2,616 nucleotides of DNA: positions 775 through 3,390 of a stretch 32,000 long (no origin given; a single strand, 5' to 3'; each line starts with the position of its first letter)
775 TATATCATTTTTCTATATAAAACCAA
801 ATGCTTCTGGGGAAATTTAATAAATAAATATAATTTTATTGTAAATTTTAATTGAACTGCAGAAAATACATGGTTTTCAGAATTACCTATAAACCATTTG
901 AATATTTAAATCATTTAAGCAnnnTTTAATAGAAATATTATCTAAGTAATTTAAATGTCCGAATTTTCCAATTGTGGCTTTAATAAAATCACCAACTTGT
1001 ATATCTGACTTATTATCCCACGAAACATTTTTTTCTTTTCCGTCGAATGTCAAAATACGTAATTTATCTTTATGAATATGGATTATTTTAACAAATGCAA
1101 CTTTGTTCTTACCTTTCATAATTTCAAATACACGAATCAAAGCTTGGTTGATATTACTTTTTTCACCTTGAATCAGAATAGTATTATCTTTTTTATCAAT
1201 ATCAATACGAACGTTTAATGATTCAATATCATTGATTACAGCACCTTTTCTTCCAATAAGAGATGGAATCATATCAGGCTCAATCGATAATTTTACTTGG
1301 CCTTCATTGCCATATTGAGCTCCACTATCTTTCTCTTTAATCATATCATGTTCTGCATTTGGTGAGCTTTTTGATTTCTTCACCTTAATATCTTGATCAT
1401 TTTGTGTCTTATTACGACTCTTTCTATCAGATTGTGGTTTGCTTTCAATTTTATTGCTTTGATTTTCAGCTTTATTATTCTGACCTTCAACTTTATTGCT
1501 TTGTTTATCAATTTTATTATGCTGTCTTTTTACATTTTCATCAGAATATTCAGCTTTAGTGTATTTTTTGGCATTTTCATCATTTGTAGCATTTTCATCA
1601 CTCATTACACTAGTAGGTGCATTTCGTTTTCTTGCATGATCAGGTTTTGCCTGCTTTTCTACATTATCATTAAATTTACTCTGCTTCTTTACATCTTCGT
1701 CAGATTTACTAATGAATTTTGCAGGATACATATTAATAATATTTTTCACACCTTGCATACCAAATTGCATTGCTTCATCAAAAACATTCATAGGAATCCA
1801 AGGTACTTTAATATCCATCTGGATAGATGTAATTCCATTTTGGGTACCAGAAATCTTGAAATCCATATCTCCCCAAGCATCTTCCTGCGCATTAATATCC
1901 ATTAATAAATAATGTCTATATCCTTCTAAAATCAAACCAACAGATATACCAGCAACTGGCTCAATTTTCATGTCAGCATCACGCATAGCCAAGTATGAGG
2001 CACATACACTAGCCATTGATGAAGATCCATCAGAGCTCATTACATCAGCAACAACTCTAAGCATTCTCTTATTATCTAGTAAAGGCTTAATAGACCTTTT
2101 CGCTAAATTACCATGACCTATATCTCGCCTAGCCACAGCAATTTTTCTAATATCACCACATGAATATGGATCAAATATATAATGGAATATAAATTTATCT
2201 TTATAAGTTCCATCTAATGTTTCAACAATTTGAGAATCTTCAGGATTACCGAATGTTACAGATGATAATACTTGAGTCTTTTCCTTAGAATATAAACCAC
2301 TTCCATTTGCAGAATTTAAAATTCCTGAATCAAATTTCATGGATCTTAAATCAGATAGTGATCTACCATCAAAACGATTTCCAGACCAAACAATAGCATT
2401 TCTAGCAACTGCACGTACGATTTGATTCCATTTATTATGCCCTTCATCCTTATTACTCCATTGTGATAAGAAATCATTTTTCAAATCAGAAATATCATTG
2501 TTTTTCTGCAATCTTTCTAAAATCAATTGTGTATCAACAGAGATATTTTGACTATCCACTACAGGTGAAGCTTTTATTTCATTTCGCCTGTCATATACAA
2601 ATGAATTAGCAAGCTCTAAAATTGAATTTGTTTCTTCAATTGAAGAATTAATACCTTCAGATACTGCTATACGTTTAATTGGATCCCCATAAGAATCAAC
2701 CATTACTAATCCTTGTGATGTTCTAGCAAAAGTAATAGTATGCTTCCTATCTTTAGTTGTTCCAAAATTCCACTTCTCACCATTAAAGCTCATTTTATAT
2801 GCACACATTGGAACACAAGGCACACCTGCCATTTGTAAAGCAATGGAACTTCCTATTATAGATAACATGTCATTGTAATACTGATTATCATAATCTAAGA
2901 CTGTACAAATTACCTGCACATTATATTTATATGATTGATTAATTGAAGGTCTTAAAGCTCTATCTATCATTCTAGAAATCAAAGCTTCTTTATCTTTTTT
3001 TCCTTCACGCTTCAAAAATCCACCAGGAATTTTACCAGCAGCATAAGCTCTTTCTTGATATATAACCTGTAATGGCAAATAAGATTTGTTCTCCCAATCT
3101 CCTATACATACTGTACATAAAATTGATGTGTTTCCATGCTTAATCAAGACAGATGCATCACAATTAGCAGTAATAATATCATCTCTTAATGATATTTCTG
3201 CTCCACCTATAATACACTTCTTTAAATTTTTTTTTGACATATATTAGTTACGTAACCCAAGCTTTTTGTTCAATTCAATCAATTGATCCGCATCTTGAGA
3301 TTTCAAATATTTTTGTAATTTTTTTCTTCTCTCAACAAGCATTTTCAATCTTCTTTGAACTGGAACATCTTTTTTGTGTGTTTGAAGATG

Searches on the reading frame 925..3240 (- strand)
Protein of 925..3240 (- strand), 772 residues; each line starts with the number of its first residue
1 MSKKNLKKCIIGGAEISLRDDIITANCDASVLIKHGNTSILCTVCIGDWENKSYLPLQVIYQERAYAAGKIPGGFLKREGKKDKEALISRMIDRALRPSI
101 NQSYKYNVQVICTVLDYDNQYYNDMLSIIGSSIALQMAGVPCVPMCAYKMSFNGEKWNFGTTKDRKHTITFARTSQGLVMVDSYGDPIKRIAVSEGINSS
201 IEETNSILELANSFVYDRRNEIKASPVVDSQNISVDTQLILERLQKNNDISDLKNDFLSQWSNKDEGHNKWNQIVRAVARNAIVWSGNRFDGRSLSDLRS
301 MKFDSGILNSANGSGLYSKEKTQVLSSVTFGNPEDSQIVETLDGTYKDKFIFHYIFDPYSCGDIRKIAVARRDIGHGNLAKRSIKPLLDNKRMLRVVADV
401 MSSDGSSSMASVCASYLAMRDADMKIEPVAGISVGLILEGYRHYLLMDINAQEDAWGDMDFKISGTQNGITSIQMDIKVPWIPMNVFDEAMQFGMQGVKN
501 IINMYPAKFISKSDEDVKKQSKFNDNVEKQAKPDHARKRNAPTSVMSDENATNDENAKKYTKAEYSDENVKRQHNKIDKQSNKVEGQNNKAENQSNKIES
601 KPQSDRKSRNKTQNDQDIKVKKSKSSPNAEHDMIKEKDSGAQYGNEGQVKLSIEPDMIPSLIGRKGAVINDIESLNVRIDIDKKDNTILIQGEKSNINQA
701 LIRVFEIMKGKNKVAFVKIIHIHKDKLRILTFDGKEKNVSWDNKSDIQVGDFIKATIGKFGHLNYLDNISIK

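Call 53: find_encoding_contigs(protein=window:925-3240:-, flank=10000, max_places=2)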
Protein window:925-3240:- (772 aa): 1 contig read that carries it; 1 place shown.
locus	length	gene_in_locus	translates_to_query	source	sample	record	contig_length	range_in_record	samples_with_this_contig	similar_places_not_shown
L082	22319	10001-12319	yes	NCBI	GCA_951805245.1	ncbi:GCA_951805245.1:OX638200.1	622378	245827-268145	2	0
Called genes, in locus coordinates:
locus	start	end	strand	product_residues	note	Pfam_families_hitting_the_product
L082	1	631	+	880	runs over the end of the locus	-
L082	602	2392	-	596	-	PF06480:FtsH_ext, PF05496:RuvB_N (faint), PF00004:AAA, PF17862:AAA_lid_3, PF01434:Peptidase_M41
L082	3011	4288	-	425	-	PF13520:AA_permease_2, PF00324:AA_permease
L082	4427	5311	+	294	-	PF05175:MTS (faint), PF13649:Methyltransf_25 (weak), PF13847:Methyltransf_31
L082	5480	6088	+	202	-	PF13462:Thioredoxin_4 (weak)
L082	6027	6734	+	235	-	PF01259:SAICAR_synt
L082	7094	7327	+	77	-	PF00550:PP-binding, PF14573:PP-binding_2 (weak)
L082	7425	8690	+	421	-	PF00109:ketoacyl-synt, PF02801:Ketoacyl-synt_C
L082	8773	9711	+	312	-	PF01509:TruB_N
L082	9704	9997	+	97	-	PF00312:Ribosomal_S15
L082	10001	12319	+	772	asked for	PF01138:RNase_PH, PF03725:RNase_PH_C (faint), PF00013:KH_1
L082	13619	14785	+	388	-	-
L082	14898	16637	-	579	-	PF00266:Aminotran_5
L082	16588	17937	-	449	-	PF00027:cNMP_binding, PF19307:SrpI-like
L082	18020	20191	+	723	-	-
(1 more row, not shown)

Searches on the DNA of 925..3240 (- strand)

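Call 79: search_rna_families(sources=[L082, L083, L084], threshold=gathering)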
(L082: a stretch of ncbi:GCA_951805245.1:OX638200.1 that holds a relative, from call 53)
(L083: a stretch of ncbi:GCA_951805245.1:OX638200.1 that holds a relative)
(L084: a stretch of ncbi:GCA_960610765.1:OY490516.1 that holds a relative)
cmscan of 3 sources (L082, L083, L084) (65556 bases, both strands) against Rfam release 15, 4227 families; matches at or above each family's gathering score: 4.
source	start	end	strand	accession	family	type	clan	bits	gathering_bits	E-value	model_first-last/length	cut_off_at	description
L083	13181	13296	+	RF00001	5S_rRNA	Gene; rRNA;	CL00113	73.5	38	1.2e-13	1-120/120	no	5S ribosomal RNA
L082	13254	13325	-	RF00005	tRNA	Gene; tRNA;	CL00001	69.9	29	3.4e-13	1-71/71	no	tRNA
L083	15650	15723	+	RF00005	tRNA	Gene; tRNA;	CL00001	66.8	29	2.4e-12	1-71/71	no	tRNA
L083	5697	5769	+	RF00005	tRNA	Gene; tRNA;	CL00001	58.5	29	4.8e-10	1-71/71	no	tRNA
